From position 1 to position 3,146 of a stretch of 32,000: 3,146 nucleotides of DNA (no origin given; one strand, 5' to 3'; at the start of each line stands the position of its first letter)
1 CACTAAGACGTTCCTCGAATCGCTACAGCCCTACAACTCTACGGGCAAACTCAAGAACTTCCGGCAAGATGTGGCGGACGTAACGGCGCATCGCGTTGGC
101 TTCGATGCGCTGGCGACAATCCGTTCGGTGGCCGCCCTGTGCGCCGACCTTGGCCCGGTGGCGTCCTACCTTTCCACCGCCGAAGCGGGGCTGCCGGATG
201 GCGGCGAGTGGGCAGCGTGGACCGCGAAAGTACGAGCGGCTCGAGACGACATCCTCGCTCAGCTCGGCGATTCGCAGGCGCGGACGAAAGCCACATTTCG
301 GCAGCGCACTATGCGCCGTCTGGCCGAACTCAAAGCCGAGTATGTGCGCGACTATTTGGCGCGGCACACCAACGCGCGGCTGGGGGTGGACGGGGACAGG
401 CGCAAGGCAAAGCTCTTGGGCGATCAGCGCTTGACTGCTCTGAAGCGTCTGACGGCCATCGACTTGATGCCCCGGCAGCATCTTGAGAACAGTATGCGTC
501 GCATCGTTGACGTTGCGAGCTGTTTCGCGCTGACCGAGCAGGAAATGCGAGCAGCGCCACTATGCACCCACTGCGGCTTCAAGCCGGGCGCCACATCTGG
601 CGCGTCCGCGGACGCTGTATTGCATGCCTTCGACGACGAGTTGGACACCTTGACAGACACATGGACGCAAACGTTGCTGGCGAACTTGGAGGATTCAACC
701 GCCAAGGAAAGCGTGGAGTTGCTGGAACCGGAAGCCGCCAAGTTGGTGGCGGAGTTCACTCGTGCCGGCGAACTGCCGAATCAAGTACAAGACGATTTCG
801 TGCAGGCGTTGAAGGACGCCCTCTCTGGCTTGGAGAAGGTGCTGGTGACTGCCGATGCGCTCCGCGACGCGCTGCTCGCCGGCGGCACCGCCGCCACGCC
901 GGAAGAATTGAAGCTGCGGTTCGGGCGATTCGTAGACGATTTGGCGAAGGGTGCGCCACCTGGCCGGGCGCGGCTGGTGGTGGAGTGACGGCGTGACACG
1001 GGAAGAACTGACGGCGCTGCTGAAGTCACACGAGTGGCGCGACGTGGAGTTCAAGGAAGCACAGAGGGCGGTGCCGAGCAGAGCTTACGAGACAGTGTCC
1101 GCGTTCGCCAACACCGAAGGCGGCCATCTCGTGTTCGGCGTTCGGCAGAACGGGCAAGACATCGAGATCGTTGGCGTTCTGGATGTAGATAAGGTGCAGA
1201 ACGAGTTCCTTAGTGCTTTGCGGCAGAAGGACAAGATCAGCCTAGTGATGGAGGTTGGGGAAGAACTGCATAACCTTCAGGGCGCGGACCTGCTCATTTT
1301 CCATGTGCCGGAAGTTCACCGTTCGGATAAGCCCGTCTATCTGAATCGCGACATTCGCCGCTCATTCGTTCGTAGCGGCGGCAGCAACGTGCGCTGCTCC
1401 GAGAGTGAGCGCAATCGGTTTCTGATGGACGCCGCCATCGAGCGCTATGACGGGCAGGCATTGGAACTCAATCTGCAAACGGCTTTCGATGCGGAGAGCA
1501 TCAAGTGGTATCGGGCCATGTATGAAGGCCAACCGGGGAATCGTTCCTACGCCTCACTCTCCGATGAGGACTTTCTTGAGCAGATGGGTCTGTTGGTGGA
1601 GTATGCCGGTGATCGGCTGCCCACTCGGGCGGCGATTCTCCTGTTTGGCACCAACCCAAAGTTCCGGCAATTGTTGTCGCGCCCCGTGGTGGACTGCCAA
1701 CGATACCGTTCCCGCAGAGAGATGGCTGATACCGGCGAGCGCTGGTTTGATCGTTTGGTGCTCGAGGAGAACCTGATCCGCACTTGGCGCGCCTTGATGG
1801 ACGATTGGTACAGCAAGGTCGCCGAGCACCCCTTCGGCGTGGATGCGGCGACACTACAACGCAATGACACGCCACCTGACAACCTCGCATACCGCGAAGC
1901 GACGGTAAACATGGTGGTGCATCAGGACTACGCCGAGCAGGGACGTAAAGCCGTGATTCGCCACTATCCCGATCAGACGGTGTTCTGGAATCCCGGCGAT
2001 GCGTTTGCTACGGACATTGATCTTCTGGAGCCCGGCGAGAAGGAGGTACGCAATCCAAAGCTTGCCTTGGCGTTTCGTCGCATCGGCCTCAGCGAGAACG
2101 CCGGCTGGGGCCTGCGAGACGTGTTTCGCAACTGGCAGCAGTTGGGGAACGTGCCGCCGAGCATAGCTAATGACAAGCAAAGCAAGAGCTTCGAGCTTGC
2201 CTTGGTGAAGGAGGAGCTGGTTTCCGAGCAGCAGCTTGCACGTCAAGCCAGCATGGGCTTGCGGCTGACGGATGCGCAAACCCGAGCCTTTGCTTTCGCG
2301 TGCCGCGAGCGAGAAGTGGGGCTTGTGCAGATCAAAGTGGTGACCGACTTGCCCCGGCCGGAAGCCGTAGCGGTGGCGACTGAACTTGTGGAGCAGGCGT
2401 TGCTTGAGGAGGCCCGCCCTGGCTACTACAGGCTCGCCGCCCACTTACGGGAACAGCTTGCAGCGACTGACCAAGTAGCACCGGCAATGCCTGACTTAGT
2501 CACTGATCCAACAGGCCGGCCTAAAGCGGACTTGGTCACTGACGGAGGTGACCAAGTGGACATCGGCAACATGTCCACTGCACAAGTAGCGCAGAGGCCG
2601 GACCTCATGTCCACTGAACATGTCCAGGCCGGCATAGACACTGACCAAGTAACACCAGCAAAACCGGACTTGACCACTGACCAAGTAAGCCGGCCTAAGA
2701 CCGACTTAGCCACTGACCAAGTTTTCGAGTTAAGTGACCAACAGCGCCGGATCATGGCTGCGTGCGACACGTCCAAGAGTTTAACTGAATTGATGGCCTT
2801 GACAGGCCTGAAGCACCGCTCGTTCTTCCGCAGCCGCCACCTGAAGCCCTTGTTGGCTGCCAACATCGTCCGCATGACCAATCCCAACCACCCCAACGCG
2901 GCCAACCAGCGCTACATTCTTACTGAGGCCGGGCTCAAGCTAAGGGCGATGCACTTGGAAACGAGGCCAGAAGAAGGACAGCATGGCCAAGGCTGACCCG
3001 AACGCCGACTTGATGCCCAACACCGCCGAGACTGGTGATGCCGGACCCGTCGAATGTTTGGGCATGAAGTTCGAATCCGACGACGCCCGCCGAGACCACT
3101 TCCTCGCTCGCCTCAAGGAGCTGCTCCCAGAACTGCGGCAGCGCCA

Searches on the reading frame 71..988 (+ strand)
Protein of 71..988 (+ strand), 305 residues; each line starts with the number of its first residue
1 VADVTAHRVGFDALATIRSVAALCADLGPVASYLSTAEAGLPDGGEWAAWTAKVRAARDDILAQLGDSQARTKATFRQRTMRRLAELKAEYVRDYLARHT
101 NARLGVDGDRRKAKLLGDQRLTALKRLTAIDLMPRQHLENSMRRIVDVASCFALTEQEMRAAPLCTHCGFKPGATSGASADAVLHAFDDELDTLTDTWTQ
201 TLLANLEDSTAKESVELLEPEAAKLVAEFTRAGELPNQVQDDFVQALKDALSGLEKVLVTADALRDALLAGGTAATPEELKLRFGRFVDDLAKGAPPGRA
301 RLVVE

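Call 6: search_protein_families(library=padloc, proteins=[window:71-988:+], max_evalue=0.001)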
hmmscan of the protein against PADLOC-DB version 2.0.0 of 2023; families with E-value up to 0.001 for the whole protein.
window:71-988:+ (305 aa): 2 families
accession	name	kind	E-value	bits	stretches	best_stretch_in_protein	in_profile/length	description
PDLC02482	BrxC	-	1.2e-83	279.6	1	3-305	931-1231/1231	BrxC-PglY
PDLC02487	BrxC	-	2.3e-08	30.2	1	118-273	1019-1175/1215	BrxC-PglY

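Call 7: search_protein_families(library=ncbifam, proteins=[window:71-988:+], max_evalue=0.001)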
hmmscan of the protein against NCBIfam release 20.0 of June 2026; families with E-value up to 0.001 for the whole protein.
window:71-988:+ (305 aa): 0 families

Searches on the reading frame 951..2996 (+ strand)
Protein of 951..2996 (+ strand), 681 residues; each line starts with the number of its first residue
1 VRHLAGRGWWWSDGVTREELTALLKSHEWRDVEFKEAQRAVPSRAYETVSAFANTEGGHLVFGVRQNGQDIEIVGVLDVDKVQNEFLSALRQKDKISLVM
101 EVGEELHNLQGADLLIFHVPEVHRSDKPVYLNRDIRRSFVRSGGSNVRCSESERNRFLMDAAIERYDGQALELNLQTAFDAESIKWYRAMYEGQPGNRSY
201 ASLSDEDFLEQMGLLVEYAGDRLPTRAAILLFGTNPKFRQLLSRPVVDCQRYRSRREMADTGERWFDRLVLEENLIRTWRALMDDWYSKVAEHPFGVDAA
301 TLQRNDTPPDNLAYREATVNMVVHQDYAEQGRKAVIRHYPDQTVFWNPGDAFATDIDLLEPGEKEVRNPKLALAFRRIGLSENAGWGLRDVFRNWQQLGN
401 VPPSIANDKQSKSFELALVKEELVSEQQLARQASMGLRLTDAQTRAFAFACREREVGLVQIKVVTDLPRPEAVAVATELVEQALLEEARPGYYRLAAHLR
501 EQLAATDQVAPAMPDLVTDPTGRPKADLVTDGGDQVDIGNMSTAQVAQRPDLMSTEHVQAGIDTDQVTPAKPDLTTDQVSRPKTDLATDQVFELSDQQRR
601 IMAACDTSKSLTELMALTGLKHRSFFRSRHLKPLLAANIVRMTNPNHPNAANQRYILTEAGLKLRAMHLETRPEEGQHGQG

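Call 6: search_protein_families(library=padloc, proteins=[window:951-2996:+], max_evalue=0.001)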
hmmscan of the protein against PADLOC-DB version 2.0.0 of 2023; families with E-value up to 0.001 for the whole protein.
window:951-2996:+ (681 aa): 2 families
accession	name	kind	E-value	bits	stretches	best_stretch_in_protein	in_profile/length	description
PDLC02394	pAgo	-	1e-17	61.3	1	42-358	54-363/1121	-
PDLC02402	Aga_SIR2-PNTD1-PNTD2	-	1.4e-07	28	1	206-401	353-546/876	Class I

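Call 7: search_protein_families(library=ncbifam, proteins=[window:951-2996:+], max_evalue=0.001)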
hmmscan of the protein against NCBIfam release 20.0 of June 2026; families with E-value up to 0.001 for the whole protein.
window:951-2996:+ (681 aa): 0 families

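Call 39: search_protein_families(library=pfam, proteins=[window:951-2996:+], max_evalue=0.01)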
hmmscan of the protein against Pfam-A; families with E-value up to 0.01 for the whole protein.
window:951-2996:+ (681 aa): 3 families
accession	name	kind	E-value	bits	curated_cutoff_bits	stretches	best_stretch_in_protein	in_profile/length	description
PF04326.19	SLFN_AlbA_2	-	6.9e-16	59.3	25.3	1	28-149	1-117/118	Schlafen, AlbA_2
PF21247.3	Fic-like_C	-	3.4e-13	49.7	27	1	598-658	3-64/64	Filamentation induced by cAMP protein Fic-like, C-terminal domain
PF13749.12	HATPase_c_4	-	4.9e-10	39.7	26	1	331-411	1-84/89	Putative ATP-dependent DNA helicase recG C-terminal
